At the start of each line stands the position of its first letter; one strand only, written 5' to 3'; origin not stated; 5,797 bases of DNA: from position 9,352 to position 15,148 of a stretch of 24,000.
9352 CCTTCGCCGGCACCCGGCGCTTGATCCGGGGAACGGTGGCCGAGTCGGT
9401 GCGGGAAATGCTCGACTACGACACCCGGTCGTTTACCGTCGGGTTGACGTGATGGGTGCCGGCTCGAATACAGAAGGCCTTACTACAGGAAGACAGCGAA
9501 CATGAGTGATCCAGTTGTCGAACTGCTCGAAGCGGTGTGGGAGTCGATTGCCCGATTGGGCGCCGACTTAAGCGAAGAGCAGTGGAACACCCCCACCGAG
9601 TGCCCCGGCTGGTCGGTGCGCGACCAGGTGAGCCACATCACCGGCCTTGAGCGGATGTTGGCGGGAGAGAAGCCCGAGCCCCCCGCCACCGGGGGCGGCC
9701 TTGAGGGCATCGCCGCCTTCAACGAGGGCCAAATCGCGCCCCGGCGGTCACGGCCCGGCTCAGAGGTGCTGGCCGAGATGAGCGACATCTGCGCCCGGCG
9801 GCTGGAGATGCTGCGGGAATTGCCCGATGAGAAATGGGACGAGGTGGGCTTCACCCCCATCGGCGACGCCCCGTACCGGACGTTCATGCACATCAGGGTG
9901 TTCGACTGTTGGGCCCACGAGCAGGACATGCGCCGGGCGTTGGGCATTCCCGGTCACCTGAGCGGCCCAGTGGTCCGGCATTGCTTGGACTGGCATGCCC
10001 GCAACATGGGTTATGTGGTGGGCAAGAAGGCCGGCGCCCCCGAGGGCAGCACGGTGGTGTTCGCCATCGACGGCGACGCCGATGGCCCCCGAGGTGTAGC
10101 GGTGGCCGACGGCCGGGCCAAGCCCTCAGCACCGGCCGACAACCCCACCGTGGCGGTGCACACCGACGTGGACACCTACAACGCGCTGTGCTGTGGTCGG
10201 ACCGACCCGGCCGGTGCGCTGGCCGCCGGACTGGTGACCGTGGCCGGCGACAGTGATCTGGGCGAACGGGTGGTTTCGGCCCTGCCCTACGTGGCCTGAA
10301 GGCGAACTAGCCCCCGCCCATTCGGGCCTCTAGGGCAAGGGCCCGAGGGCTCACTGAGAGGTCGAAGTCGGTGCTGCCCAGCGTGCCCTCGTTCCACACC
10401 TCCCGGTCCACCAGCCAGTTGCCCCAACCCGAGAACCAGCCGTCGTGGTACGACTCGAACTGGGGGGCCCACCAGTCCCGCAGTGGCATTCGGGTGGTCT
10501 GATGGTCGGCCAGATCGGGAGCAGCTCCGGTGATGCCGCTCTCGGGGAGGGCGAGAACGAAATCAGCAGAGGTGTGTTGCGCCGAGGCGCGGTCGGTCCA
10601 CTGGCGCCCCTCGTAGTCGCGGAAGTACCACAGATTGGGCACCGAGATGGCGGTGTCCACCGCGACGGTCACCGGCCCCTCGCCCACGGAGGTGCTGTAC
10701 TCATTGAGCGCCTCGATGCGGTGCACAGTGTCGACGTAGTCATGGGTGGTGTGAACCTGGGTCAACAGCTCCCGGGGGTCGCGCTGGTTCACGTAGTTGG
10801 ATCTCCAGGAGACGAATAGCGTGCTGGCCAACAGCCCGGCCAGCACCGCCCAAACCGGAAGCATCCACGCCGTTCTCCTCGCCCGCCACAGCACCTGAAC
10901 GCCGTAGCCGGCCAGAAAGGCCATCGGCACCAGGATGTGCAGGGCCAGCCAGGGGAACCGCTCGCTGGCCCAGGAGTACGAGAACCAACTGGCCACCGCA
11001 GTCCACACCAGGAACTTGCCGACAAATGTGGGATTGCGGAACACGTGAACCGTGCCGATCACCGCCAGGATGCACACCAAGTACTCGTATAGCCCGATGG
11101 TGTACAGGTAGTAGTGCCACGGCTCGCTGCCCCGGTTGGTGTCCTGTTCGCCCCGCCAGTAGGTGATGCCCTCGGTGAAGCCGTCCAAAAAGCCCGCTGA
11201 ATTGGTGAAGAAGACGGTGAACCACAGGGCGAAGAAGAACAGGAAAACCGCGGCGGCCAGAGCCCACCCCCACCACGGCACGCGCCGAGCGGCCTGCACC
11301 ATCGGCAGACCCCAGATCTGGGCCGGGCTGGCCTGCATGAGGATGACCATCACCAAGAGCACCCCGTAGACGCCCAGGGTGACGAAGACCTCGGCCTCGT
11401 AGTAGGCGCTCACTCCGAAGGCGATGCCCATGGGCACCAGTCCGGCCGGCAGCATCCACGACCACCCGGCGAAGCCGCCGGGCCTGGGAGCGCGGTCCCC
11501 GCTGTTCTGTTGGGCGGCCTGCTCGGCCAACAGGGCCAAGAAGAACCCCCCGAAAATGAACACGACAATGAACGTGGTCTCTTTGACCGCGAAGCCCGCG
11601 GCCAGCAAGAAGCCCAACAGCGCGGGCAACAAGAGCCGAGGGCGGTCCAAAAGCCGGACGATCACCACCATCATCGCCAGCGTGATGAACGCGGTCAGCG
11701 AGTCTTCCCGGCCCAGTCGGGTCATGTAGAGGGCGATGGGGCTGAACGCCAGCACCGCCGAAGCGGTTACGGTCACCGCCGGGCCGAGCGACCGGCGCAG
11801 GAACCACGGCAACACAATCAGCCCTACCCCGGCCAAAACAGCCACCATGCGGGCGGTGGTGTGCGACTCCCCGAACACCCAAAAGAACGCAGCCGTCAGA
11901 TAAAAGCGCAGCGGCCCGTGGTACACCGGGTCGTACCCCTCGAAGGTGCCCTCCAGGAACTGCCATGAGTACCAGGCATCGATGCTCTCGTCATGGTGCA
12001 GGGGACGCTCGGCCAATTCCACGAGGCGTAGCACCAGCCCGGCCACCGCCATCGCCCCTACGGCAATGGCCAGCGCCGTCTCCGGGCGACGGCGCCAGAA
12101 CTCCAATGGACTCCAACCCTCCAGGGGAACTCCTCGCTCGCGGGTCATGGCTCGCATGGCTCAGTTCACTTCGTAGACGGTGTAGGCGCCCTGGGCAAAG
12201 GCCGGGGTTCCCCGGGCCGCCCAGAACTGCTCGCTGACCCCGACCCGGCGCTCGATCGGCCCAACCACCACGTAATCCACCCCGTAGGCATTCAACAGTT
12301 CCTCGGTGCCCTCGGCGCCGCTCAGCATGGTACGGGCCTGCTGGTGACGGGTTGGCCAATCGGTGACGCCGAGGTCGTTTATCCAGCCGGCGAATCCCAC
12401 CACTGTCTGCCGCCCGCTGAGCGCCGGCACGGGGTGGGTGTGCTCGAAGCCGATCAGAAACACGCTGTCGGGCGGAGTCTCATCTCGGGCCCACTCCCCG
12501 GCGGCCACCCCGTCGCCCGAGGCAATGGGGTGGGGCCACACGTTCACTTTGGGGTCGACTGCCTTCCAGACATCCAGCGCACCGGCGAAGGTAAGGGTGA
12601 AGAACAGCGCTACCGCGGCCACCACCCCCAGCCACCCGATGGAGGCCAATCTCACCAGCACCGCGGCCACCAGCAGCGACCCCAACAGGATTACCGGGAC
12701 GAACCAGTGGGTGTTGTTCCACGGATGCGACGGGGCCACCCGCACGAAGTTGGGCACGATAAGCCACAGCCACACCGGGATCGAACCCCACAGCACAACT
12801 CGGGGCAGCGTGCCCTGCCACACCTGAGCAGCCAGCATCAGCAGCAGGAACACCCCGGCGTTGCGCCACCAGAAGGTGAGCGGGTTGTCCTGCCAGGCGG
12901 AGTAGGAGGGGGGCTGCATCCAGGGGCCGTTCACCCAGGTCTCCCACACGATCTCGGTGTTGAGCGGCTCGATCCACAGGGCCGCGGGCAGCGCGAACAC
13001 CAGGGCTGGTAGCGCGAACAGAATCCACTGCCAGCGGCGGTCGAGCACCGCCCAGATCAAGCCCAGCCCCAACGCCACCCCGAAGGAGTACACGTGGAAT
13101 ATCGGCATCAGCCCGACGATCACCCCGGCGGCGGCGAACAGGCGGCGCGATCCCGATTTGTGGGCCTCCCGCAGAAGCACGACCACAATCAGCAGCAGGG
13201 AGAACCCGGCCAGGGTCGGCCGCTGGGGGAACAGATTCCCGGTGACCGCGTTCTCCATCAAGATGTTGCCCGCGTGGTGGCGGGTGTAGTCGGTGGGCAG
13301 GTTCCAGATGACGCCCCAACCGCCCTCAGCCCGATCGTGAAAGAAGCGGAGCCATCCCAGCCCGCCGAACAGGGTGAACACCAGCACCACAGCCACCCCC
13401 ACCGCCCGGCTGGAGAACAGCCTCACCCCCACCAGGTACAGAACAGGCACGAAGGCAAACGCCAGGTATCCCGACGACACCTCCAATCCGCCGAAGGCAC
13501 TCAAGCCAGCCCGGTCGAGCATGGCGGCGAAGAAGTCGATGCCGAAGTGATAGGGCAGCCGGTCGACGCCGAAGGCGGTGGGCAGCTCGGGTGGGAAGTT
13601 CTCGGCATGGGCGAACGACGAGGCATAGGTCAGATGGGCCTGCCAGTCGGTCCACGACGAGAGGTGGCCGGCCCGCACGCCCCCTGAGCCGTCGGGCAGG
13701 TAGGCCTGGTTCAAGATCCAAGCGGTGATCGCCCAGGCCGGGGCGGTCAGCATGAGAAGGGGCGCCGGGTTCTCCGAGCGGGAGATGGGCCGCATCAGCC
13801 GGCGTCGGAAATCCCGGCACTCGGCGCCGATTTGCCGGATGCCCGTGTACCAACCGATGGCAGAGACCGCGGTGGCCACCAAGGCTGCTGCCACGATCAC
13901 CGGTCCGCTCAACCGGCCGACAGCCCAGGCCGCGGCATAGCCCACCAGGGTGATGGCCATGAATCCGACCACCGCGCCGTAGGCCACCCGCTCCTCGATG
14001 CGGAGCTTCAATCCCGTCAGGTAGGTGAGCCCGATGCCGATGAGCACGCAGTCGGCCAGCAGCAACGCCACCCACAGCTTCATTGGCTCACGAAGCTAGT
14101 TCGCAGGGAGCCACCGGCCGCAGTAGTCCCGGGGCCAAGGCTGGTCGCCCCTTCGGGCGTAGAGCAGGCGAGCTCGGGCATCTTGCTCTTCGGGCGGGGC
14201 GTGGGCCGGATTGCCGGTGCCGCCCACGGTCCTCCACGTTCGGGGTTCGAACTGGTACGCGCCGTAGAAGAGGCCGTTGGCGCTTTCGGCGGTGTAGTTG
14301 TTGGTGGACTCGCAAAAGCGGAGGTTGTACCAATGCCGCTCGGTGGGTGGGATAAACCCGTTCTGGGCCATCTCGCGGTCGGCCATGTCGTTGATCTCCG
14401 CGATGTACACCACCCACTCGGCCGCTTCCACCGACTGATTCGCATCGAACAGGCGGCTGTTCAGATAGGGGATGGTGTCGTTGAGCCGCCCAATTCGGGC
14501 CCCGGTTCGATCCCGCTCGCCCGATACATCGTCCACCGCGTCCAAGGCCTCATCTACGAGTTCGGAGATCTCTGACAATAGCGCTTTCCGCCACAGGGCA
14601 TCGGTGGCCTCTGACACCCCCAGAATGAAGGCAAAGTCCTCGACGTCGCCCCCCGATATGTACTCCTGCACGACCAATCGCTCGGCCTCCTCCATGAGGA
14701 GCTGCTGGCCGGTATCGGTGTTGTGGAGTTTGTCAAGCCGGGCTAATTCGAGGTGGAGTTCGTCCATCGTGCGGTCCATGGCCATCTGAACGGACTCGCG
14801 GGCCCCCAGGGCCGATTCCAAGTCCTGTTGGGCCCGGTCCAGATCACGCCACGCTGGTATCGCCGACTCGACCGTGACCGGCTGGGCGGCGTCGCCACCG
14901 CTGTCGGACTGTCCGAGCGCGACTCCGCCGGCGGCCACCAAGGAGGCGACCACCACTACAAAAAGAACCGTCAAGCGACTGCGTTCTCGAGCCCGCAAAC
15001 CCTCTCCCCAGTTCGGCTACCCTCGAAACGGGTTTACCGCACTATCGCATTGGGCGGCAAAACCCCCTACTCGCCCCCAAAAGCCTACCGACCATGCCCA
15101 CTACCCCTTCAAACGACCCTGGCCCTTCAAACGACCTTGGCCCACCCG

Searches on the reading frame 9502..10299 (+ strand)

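Call 72: search_protein_families(library=pfam, proteins=[window:9502-10299:+], max_evalue=0.0001)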
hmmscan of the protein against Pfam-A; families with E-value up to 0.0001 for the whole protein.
window:9502-10299:+ (265 aa): 2 families
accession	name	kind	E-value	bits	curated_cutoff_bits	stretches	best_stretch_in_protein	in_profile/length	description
PF11716.13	MDMPI_N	-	5.3e-30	105.4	24.2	1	9-143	1-139/140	Mycothiol maleylpyruvate isomerase N-terminal domain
PF12867.12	DinB_2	-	1.2e-09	39.1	24.8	1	9-126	2-108/128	DinB superfamily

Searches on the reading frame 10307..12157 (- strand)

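Call 72: search_protein_families(library=pfam, proteins=[window:10307-12157:-], max_evalue=0.0001)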
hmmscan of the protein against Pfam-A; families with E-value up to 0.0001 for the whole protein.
window:10307-12157:- (616 aa): 1 family
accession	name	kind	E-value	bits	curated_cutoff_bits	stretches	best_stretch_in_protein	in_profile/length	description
PF13231.12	PMT_2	-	5.2e-12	46.7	26.1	1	80-208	2-131/160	Dolichyl-phosphate-mannose-protein mannosyltransferase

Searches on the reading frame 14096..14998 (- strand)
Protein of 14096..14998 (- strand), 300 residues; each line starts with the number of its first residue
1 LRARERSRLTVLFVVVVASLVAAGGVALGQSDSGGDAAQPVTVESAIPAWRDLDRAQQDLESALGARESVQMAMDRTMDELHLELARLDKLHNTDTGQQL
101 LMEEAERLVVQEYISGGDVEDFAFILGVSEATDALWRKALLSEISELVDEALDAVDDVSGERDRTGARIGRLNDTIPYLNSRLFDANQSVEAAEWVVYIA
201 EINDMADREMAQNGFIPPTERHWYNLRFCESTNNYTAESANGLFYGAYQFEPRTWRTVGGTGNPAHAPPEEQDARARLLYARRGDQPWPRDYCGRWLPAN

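Call 72: search_protein_families(library=pfam, proteins=[window:14096-14998:-], max_evalue=0.0001)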
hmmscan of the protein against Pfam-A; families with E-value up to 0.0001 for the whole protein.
window:14096-14998:- (300 aa): 1 family
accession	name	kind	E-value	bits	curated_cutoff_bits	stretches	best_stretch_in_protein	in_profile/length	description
PF06737.19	Transglycosylas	-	1.6e-15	57.9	27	1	219-289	3-75/77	Transglycosylase-like domain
